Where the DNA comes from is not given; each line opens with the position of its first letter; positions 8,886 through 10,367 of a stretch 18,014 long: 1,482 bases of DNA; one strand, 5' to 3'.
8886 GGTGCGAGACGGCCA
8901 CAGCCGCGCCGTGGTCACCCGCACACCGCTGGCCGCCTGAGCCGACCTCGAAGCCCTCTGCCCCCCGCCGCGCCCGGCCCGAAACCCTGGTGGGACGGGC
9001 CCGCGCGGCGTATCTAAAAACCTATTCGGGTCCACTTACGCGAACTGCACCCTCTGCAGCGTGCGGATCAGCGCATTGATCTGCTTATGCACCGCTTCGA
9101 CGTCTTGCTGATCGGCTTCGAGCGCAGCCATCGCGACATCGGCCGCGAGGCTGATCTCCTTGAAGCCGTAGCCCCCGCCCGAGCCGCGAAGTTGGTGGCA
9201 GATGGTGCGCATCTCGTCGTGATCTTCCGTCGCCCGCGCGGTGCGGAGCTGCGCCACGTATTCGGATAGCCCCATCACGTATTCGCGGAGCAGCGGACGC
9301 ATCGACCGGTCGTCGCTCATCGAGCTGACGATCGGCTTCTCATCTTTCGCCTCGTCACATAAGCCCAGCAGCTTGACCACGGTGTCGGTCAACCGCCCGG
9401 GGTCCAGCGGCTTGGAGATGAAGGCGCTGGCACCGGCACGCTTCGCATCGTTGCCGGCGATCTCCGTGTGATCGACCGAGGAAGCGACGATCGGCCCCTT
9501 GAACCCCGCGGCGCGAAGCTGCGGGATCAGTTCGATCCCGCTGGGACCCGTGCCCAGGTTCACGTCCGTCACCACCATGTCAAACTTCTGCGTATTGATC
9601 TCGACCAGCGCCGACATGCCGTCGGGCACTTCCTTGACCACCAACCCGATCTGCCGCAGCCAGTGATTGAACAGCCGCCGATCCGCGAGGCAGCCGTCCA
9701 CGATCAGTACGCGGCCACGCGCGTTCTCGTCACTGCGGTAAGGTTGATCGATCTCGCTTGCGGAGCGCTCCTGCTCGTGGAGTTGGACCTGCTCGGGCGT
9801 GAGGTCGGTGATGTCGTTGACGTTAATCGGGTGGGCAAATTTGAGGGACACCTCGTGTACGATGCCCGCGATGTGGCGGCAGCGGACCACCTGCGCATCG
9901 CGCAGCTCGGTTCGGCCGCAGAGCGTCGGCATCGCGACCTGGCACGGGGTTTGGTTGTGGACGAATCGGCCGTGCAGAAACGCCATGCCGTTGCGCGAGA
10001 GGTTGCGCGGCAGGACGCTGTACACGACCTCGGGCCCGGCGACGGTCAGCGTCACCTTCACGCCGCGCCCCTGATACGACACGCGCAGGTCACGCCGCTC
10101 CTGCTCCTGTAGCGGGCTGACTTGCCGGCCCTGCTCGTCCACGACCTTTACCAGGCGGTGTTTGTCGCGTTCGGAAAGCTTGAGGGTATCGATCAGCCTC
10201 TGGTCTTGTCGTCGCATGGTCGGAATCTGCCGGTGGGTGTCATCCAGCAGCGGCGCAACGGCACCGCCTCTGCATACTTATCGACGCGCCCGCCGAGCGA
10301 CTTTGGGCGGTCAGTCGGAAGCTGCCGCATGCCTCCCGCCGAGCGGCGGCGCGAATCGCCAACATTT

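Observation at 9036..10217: Three-domain PilZ-receiver-HPt protein: candidate link between c-di-GMP sensing and a His-Asp phosphorelay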

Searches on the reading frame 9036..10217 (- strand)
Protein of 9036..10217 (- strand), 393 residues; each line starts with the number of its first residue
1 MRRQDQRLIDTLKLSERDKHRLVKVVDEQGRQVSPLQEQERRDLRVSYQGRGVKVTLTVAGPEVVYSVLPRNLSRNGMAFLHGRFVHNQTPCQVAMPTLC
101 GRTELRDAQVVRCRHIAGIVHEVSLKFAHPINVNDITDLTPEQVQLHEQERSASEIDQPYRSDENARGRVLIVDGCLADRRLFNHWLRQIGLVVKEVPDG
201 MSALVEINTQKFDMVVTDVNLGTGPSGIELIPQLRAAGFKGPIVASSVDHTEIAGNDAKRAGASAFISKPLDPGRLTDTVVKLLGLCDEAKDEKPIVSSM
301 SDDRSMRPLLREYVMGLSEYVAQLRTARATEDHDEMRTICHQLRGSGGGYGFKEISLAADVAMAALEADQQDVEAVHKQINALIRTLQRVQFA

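Call 3: search_protein_families(library=pfam, proteins=[window:9036-10217:-], max_evalue=10)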
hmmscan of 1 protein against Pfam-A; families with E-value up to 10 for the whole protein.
window:9036-10217:- (393 aa): 3 families
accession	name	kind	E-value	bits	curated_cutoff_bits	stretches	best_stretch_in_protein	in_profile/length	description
PF00072.30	Response_reg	-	2.6e-17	63.4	30.2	1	170-280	1-110/111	Response regulator receiver domain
PF01627.28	Hpt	-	1.7e-06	28.6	24.6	1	309-383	2-81/84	Hpt domain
PF07238.19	PilZ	-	0.0024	18.6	22.5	1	53-139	12-96/102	PilZ domain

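Call 4: search_protein_families(library=ncbifam, proteins=[window:9036-10217:-], max_evalue=10)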
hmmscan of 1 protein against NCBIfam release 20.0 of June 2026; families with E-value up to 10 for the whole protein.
window:9036-10217:- (393 aa): 74 families (the best 25 are shown)
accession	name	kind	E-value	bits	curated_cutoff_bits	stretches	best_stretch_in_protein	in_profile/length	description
TIGR02956.1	TMAO_torS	equivalog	5.6e-12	44.6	676.5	2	166-296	700-831/967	TMAO reductase system sensor histidine kinase/response regulator TorS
NF008099.0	PRK10841.1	equivalog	3.5e-11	41.6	920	1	144-274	801-930/949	two-component system sensor histidine kinase RcsC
NF045901.1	HisKinLetSLeg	equivalog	5.8e-11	41.1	1650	1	130-390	631-896/906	two-component system sensor histidine kinase LetS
NF007419.0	PRK09958.1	equivalog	1.1e-10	41.5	251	1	172-269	6-102/204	acid-sensing system DNA-binding response regulator EvgA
NF011874.0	PRK15347.1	equivalog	1.7e-09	36.3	852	1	169-386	692-913/921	two component system sensor kinase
NF006900.1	PRK09390.1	equivalog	5.3e-09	35.9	255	1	168-294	5-130/203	response regulator FixJ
NF007969.0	PRK10693.1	equivalog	5.3e-09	35.5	329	1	169-284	9-124/337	two-component system response regulator RssB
NF007901.0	PRK10610.1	equivalog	6.9e-08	32.7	189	1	169-283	7-123/129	chemotaxis response regulator CheY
TIGR01818.1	ntrC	equivalog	7.2e-08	31.6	558.6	1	170-280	1-110/463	nitrogen regulation protein NR(I)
NF007689.0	PRK10365.1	equivalog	1.7e-07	30.4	760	1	170-299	8-136/441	sigma-54-dependent response regulator transcription factor ZraR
NF047793.1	ResRegPgtA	equivalog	1.8e-07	30.4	650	1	183-348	21-176/414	two-component system response regulator PgtA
NF008318.0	PRK11107.1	equivalog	1.8e-07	29.6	890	1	145-290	645-791/920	two-component sensor histidine kinase BarA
NF007820.0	PRK10529.1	equivalog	2.2e-07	30.5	325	1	169-298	3-130/225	two-component system response regulator KdpE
NF047654.1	DiguCycDgcRLepto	equivalog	7.2e-07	28.4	500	1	169-272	4-108/295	diguanylate cyclase DgcR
NF041733.1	resp_reg_CseB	equivalog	9.3e-07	28.4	350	1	170-288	3-119/228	two-component system response regulator CseB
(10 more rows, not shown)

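Call 8: find_homologous_proteins(query=window:9036-10217:-, max_evalue=0.001)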
Query window:9036-10217:- (393 aa): 31 proteins with E <= 0.001 among 8000 candidates.
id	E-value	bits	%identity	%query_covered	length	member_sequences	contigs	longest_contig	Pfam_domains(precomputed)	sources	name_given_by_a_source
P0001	1.4e-257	872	100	100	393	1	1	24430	PF00072.31,PF01627.29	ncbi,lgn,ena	-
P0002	1.3e-107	378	46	100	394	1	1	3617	PF00072.31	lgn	-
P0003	1.5e-89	319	43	100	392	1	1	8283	PF00072.31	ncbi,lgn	-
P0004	3.3e-79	285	41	100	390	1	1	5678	PF00072.31,PF01627.29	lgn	-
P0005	9.5e-77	277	40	100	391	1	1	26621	PF00072.31,PF01627.29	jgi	-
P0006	1.6e-76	276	38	98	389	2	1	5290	PF00072.31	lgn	-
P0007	1.8e-74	269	38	97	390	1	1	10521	PF07238.20,PF00072.31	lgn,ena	-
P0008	3.9e-70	255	35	99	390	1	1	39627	PF00072.31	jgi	jgi:CheY-like chemotaxis protein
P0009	7.1e-69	251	39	98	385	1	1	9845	PF00072.31,PF01627.29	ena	-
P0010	7.9e-69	251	35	100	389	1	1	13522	PF00072.31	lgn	-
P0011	6.9e-68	248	38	97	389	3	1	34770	PF00072.31,PF01627.29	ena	-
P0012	5.8e-67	244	36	100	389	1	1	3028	PF00072.31,PF01627.29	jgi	-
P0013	1.8e-65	240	35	98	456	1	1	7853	PF00072.31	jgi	-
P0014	2.3e-65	239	33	99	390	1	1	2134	PF00072.31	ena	-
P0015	6.7e-65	238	34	99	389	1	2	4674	PF00072.31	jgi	jgi:DNA-binding response OmpR family regulator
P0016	9.2e-65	237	39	97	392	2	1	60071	PF00072.31,PF01627.29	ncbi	-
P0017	8.8e-64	234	34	99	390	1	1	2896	PF00072.31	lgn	-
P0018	2.3e-62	229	30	100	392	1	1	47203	PF00072.31,PF01627.29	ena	-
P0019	3.9e-62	229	35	97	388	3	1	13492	PF00072.31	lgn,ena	-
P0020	3.2e-61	226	34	99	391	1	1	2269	PF00072.31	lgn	-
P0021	1.7e-60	223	35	99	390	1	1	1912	PF07238.20,PF00072.31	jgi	-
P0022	9.5e-58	214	36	99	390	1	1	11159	PF00072.31,PF01627.29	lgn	-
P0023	4.2e-54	202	34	97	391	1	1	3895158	PF00072.31,PF01627.29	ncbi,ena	-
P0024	2.4e-47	180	34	80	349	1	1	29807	PF00072.31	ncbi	ncbi:MAG: response regulator [Phycisphaerales bacterium]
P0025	1.1e-46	178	32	99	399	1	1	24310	PF00072.31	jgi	jgi:CheY-like chemotaxis protein/HPt (histidine-containing phosphotransfer) domain-containing protei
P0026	2.2e-38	150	32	91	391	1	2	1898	PF00072.31,PF01627.29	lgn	-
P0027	8.9e-22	96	25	88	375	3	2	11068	PF00072.31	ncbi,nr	ncbi:MAG: response regulator [Phycisphaerales bacterium]|nr:response regulator [Phycisphaerales bact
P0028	1.8e-17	82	29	52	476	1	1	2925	PF02518.32,PF00512.32,PF00072.31,PF01627.29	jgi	jgi:CheY-like chemotaxis protein/HPt (histidine-containing phosphotransfer) domain-containing protei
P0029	4.9e-9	54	29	56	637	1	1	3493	PF02518.32,PF00512.32,PF13493.12,PF00072.31,PF01627.29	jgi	jgi:signal transduction histidine kinase/CheY-like chemotaxis protein/HPt (histidine-containing phos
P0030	9.5e-5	40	25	31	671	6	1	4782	PF13188.14,PF02518.32,PF00512.32,PF00989.32,PF00072.31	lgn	-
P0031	2.0e-4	39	42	14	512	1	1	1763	PF00990.27,PF00072.31,PF01627.29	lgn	-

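Call 13: find_related_loci(query=A2, collection=genome_contigs, flank=8000)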
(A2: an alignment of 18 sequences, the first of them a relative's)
Query A2 (393 aa) in genome_contigs; peptide patterns used: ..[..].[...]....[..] (x = any residue, [..] = any of these).
146 stretches matched a pattern; 33 encode a relative of the query (tblastn E <= 1e-3); 33 distinct loci.
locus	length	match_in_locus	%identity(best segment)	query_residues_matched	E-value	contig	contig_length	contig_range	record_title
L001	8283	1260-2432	43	1-392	4e-95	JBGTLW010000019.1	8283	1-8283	MAG: Phycisphaeraceae bacterium isolate JTS-RE347 k141_6795320, whole genome shotgun sequence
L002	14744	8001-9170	40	1-392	2e-86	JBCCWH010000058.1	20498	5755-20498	MAG: Planctomycetota bacterium isolate P01_E01_bin.8 k141_743914_length_20498_cov_86.9544, whole genome shotgun sequence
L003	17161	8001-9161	39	1-391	1e-85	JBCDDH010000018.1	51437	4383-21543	MAG: Planctomycetota bacterium isolate P01_G01_bin.36 k141_2297008_length_51437_cov_18.3607, whole genome shotgun sequen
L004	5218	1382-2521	40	9-391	1e-84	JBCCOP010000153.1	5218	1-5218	MAG: Planctomycetota bacterium isolate P01_D01_bin.106 k141_3176226_length_5218_cov_46.6815, whole genome shotgun sequen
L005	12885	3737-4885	38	4-389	3e-84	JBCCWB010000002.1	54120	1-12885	MAG: Planctomycetota bacterium isolate P01_E01_bin.51 k141_1873996_length_54120_cov_47.3008, whole genome shotgun sequen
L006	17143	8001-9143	38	9-393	7e-84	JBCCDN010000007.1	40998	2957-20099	MAG: Planctomycetota bacterium isolate P01_A01_bin.85 k141_646981_length_40998_cov_11.1847, whole genome shotgun sequenc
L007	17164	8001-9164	40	3-392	2e-83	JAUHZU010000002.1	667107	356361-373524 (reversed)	MAG: Phycisphaerae bacterium isolate 4_bin.8 NODE_6_length_667107_cov_4.769458, whole genome shotgun sequence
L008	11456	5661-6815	39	5-393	5e-83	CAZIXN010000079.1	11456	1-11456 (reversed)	MAG TPA_asm: uncultured Phycisphaera sp. isolate SRP072547_co1_320 genome assembly, contig: NODE_10711_length_11456_cov_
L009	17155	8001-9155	40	4-391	9e-82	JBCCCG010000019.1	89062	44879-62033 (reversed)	MAG: Planctomycetota bacterium isolate P01_A01_bin.54 k141_685900_length_89062_cov_45.3934, whole genome shotgun sequenc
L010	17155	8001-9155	38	4-391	1e-81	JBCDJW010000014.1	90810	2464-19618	MAG: Planctomycetota bacterium isolate P01_H01_bin.44 k141_1038741_length_90810_cov_26.4601, whole genome shotgun sequen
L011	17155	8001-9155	38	4-391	1e-81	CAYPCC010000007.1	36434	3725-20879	MAG TPA_asm: uncultured Phycisphaera sp. isolate SRP072547_co2_92 genome assembly, contig: NODE_1237_length_36434_cov_5.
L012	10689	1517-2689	40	1-392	2e-81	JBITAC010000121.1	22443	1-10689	MAG: Phycisphaerales bacterium JB063 k141_386237, whole genome shotgun sequence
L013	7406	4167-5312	39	9-393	5e-81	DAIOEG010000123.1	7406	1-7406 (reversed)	MAG TPA_asm: Phycisphaera sp. isolate CTOTU7305 NODE_15255_length_7406_cov_3.482383, whole genome shotgun sequence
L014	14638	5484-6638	38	4-391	2e-79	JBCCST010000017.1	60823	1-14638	MAG: Planctomycetota bacterium isolate P01_D01_bin.62 k141_1780761_length_60823_cov_21.9858, whole genome shotgun sequen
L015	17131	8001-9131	37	9-388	1e-78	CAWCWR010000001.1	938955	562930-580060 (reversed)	MAG: uncultured Phycisphaeraceae bacterium isolate MFD03250.bin.2.15 genome assembly, contig: contig_10094, whole genome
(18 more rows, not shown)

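Call 25: predict_structure(alignment_id=A1)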
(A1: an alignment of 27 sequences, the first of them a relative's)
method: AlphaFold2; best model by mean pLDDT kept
length: 393 residues; sequences in the alignment: 27
mean_pLDDT: 85.5   pTM: 0.51
mean pLDDT of the five models: 85.5, 85.5, 84.9, 84.3, 84.1
residues with pLDDT >= 90: 179; 70-90: 174; 50-70: 28; < 50: 12
segments of 3 or more residues with pLDDT < 50: 159-164
pLDDT, mean of each block of 10 residues (from residue 1): 62 88 87 59 80 85 88 94 92 93 92 91 93 90 85 62 64 94 89 91 92 93 85 93 92 90 92 88 73 79 84 84 85 92 90 94 85 84 88 70
secondary structure, 60 per line:
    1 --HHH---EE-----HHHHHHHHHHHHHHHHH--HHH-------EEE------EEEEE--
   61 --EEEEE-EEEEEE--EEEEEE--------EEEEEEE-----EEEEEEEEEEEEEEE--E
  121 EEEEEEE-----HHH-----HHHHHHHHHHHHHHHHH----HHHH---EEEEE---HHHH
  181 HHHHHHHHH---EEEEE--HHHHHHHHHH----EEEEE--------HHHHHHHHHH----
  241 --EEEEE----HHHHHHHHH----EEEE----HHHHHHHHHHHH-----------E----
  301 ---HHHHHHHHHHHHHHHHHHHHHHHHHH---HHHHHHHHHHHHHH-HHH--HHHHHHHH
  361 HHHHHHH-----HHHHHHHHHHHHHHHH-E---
elements in order: H16-32 E45-47 E54-58 E63-67 E69-74 E77-82 E91-97 E103-117 E120-127 H141-157 H162-165 E169-173 H177-189 E193-197 H200-209 E214-218 H227-236 E243-247 H252-260 E265-268 H273-284 H304-329 H333-346 H353-367 H373-388

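Call 28: fold_search(model_id=the predicted structure, library=pdb)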
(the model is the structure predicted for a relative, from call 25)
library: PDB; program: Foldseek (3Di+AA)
matches with E <= 10: 1674; with E <= 0.001: 528
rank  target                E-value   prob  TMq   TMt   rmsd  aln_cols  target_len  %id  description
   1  5e3j_A                2.7e-08  1.00  0.27  0.86   1.3       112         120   27  The response regulator RstA is a potential drug target for Acinetobacter baumannii (released 2016-05-04)
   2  7pvk_A                4.7e-08  1.00  0.28  0.22  14.0       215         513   17  X-ray structure of dimeric PorX (T272A mutant), in complex with pGpG. (released 2022-12-14)
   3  1zh2_A                5.3e-08  1.00  0.27  0.87   1.1       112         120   32  Crystal Structure Of The Calcium-Bound Receiver Domain Of Kdp Potassium Transport System Response Regulator KdpE (released 2005-12-13)
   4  6br7_B                5.3e-08  1.00  0.27  0.83   1.3       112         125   27  Beryllium fluorinated receiver domain of BfmR from Acinetobacter baumannii (released 2018-02-21)
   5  8p6f_A                5.9e-08  1.00  0.28  0.22  14.2       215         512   16  Crystal structure of PorX-Fj (released 2024-04-03)
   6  5xt2_B                6.6e-08  1.00  0.27  0.51  15.5       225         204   21  Crystal structures of full-length FixJ from B. japonicum crystallized in space group P212121 (released 2018-05-23)
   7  8tef_D                7.0e-08  1.00  0.28  0.22  14.2       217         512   17  PorX primitive monoclinic crystal form (released 2024-04-17)
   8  8tef_A                7.8e-08  1.00  0.29  0.22  13.9       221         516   18  PorX primitive monoclinic crystal form (released 2024-04-17)
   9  6br7_A                8.7e-08  1.00  0.27  0.85   1.3       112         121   27  Beryllium fluorinated receiver domain of BfmR from Acinetobacter baumannii (released 2018-02-21)
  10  5hm6_A                1.1e-07  1.00  0.27  0.86   1.3       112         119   27  N-terminal domain of BfmR from Acinetobacter baumannii (released 2017-01-18)
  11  8p6f_B                1.2e-07  1.00  0.29  0.22  14.7       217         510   15  Crystal structure of PorX-Fj (released 2024-04-03)
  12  8thp_A                1.2e-07  1.00  0.29  0.23  14.9       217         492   18  PorX phosphatase null mutant (T271V) (released 2024-04-17)
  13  4hns                  1.2e-07  1.00  0.28  0.84   1.4       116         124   30  Crystal structure of activated CheY3 of Vibrio cholerae (released 2013-10-02)
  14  5m7p_B                1.2e-07  1.00  0.26  0.23  12.3       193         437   20  Crystal structure of NtrX from Brucella abortus in complex with ADP processed with the CrystalDirect automated mountin (released 2017-01-25)
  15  8tef_C                1.2e-07  1.00  0.28  0.23  14.1       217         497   18  PorX primitive monoclinic crystal form (released 2024-04-17)
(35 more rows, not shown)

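Call 51: search_protein_families(library=pfam, proteins=[L004:2872-3381:+, L004:2740-3159:-, L005:5890-7632:+, L005:7639-8556:+, L005:9718-10746:-, L005:10743-12752:-], max_evalue=0.001)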
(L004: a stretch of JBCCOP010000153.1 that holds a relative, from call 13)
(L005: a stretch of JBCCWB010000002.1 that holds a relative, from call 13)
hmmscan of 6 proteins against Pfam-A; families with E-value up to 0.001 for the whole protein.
L004:2872-3381:+ (169 aa): 0 families

L004:2740-3159:- (139 aa): 0 families

L005:5890-7632:+ (580 aa): 1 family
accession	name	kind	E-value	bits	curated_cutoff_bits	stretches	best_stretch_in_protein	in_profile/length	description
PF00496.27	SBP_bac_5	-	2.3e-76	257.8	32.4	1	76-499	1-367/368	Bacterial extracellular solute-binding proteins, family 5 Middle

L005:7639-8556:+ (305 aa): 2 families
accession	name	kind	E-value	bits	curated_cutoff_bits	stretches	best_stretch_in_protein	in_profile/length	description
PF00528.27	BPD_transp_1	-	1.7e-34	119.6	26.4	1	113-304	1-183/184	Binding-protein-dependent transport system inner membrane component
PF19300.4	BPD_transp_1_N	-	4.6e-05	24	23.8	1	1-62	1-62/114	Binding-prot-dependent transport system membrane comp, N-term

L005:9718-10746:- (342 aa): 1 family
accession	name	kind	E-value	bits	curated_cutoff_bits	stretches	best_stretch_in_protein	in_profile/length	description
PF01790.23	LGT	-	1.1e-59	202.1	24.9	1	14-305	1-239/240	Prolipoprotein diacylglyceryl transferase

L005:10743-12752:- (669 aa): 2 families
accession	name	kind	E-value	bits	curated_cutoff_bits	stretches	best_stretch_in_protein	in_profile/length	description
PF00773.25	RNB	-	2.5e-100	336.3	29.3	1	97-435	1-324/326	RNB domain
PF17876.7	CSD2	-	2.3e-15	56.9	26.2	1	4-75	5-74/74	Cold shock domain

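Call 54: search_protein_representatives(alignment_id=A2)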
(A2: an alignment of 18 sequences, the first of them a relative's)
Query: 18 sequences, 392 profile positions. Proteins with E-value up to 0.001 (for the whole library): 1065399; up to 1e-10: 205417; up to 1e-30: 3329. The best 150 are listed.
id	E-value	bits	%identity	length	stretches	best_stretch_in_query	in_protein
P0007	4.1e-168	575.7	-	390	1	1-391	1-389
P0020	1.1e-160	551.3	-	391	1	1-391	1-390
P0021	3.3e-159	546.4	-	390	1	1-391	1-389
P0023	3.5e-155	533.1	-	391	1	1-390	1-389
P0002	2.0e-153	527.4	-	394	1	1-391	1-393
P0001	8.8e-149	512.1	-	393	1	1-391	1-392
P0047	1.3e-138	478.6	-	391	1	1-391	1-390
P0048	1.7e-128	445.3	-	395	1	4-390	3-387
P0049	1.1e-126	439.4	-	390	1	1-391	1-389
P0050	3.0e-125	434.6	-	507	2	49-390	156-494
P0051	4.1e-125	434.1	-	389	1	1-391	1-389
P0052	6.4e-125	433.5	-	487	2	48-391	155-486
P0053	3.1e-124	431.3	-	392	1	1-391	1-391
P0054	1.5e-123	429.0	-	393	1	1-391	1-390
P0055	1.7e-122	425.5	-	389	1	1-391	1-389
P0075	6.6e-101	354.5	-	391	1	5-390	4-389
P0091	8.1e-88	311.4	-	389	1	3-389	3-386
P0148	3.6e-67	243.4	-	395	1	11-388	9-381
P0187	2.9e-63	230.5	-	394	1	5-382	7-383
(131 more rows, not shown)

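Call 58: find_encoding_contigs(protein=P0187, flank=6000, max_places=3)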
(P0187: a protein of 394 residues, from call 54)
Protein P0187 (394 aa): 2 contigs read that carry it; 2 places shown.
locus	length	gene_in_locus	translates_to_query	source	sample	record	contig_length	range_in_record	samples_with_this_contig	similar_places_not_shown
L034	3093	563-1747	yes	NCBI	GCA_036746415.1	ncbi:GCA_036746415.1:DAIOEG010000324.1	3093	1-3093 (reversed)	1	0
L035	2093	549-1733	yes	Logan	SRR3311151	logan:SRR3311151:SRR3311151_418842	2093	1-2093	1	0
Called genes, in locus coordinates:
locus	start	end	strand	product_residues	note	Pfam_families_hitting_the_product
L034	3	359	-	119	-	?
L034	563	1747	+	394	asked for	PF00072:Response_reg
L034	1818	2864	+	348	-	PF20511:PMI_typeI_cat (weak)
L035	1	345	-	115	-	?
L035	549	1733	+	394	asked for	PF00072:Response_reg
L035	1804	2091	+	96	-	?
